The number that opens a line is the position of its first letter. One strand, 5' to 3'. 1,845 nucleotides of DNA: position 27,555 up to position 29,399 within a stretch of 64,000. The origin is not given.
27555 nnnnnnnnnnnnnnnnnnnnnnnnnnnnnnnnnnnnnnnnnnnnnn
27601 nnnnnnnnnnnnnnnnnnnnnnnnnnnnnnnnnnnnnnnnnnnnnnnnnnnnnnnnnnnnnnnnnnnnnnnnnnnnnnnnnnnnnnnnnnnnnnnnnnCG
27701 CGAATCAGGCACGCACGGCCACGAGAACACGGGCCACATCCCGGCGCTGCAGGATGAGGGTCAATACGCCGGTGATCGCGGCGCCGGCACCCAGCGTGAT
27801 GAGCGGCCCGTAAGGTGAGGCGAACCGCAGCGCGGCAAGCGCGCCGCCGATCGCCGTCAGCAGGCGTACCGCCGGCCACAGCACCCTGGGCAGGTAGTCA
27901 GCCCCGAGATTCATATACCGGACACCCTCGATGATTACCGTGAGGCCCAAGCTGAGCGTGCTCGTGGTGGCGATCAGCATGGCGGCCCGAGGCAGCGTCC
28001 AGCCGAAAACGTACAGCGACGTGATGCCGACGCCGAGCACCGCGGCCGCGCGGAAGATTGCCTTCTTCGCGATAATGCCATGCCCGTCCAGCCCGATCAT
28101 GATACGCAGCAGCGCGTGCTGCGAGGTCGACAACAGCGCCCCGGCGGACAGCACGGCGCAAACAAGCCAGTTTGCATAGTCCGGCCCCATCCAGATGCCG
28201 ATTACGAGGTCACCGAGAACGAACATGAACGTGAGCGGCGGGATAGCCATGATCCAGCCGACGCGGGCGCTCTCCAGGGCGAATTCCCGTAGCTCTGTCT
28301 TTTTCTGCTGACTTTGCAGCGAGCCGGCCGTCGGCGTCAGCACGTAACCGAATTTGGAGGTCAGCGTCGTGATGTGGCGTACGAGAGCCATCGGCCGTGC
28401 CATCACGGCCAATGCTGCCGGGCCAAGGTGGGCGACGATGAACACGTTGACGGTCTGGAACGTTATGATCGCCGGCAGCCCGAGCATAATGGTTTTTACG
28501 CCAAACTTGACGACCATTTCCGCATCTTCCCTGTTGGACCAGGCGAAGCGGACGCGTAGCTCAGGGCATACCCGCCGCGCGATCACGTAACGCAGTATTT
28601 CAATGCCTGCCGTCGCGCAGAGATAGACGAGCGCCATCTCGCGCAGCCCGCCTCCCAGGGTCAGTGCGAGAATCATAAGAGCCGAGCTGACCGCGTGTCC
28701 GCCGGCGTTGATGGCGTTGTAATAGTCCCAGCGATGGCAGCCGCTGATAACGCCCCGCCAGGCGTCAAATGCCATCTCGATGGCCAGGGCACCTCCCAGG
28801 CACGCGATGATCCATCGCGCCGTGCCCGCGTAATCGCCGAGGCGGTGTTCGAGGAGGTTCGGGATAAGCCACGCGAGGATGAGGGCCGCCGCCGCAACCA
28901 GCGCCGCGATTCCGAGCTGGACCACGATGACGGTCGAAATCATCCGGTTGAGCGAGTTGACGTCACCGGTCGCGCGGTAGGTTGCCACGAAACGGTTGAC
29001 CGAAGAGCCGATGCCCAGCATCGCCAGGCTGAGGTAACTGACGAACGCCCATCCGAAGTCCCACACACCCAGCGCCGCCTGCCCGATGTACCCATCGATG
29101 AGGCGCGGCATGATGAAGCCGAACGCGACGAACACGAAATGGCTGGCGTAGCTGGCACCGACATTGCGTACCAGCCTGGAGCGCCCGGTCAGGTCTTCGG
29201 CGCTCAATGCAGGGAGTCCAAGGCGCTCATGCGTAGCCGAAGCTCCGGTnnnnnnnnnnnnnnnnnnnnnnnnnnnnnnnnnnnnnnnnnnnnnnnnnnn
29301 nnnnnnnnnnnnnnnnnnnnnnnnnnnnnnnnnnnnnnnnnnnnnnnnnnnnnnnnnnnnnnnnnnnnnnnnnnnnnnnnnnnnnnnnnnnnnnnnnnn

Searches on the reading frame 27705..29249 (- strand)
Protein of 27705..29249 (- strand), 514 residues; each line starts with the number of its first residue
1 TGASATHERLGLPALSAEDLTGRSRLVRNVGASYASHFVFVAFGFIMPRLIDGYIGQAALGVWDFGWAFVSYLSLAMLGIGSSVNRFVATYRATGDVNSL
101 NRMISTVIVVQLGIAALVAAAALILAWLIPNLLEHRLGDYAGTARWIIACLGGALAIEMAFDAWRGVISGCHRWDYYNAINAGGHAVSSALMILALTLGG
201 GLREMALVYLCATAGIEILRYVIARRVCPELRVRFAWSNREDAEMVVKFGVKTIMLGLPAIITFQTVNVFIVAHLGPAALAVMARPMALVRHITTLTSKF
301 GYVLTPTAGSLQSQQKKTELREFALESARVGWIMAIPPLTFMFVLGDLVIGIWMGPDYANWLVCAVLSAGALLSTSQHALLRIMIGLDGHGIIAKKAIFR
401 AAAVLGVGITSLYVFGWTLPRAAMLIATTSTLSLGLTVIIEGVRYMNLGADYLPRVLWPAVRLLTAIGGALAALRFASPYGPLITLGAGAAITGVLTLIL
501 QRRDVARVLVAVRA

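Call 15: search_protein_families(library=ncbifam, proteins=[window:27705-29249:-], max_evalue=0.00001)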
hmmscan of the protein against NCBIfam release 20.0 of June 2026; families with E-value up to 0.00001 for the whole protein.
window:27705-29249:- (514 aa): 0 families

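Call 58: search_protein_families(library=pfam, proteins=[window:27705-29249:-], max_evalue=0.001)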
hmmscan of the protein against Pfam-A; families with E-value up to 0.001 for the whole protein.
window:27705-29249:- (514 aa): 1 family
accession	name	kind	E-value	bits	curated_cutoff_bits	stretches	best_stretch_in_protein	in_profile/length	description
PF01554.23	MatE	-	0.0001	22.5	24.9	1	38-134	7-102/161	MatE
